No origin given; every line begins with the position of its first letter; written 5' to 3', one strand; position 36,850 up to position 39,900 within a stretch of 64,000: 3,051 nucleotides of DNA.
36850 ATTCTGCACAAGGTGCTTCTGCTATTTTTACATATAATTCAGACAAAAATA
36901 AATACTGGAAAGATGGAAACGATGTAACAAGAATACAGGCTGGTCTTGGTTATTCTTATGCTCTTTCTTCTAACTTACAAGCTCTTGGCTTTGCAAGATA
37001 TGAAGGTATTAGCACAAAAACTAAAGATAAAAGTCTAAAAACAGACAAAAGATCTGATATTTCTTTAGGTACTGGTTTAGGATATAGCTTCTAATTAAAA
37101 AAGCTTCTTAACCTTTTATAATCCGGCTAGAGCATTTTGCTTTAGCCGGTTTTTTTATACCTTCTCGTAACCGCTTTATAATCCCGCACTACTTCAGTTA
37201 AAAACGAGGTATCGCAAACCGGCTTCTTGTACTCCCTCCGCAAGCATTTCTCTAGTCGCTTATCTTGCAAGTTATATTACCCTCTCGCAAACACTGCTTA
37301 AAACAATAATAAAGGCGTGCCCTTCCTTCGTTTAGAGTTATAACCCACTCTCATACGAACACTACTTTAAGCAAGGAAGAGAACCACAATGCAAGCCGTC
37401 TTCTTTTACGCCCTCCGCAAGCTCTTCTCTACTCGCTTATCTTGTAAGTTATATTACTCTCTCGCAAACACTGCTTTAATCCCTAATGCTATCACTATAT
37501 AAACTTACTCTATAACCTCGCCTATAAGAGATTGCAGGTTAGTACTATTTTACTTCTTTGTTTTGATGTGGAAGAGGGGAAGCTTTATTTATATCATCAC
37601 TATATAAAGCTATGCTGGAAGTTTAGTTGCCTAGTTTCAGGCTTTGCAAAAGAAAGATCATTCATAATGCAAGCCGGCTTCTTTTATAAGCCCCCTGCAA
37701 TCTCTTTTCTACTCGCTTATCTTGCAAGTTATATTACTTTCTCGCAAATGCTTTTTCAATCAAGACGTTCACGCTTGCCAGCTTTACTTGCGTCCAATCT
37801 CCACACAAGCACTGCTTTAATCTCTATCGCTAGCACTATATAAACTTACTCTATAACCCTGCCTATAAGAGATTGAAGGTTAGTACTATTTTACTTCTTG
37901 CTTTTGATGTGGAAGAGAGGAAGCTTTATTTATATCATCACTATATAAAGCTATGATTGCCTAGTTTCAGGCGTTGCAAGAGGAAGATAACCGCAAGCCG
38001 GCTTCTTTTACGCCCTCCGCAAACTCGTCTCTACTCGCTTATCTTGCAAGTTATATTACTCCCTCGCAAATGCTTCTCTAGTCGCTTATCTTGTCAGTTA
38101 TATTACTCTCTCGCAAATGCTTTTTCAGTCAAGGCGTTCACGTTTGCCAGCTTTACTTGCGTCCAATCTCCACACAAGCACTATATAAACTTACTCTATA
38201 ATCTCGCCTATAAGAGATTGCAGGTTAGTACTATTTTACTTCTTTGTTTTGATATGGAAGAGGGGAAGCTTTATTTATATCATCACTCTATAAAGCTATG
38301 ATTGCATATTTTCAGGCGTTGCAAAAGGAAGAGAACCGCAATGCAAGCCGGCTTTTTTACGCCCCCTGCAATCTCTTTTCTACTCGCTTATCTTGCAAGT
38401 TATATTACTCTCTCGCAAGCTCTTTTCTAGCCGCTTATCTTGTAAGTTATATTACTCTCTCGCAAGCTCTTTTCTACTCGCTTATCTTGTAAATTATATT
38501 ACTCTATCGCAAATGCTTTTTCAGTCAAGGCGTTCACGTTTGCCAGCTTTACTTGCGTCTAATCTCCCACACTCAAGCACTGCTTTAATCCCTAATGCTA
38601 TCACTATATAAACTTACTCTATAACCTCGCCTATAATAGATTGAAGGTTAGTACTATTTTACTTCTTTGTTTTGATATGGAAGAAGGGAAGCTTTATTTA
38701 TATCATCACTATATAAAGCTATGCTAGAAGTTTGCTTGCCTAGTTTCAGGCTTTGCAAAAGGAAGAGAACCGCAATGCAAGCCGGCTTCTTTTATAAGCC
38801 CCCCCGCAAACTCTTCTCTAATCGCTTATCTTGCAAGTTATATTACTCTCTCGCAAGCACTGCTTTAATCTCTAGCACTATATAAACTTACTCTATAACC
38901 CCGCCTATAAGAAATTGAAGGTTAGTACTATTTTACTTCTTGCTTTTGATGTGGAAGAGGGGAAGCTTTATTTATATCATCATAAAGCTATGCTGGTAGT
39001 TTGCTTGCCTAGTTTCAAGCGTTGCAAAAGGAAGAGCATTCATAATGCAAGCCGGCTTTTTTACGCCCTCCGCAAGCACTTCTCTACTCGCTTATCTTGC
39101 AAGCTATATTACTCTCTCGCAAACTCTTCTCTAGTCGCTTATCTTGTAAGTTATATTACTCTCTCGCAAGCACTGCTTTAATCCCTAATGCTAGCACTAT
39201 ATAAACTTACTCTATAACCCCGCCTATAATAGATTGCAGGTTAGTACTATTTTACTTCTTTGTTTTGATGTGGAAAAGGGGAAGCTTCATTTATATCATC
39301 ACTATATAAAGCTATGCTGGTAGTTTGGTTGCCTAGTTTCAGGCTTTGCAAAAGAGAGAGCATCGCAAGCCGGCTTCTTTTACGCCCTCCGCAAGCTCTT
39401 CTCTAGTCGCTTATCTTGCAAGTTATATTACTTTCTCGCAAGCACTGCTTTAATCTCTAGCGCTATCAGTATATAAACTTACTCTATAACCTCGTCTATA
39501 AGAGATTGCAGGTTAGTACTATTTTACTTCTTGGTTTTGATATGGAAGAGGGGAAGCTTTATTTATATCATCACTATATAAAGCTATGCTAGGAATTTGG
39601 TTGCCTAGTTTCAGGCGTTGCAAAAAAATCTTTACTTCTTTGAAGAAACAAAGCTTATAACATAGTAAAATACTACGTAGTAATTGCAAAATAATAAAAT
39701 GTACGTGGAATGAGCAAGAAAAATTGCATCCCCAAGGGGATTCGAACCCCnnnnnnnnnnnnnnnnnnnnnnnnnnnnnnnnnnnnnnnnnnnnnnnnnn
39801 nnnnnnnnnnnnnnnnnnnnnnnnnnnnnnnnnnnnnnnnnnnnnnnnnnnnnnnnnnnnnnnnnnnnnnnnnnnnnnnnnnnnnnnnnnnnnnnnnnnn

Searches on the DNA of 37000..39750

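Call 57: search_rna_families(source=window, start=37000, end=39750, threshold=evalue, max_evalue=0.1)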
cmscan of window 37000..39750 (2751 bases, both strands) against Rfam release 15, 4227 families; matches with E-value up to 0.1: 0.
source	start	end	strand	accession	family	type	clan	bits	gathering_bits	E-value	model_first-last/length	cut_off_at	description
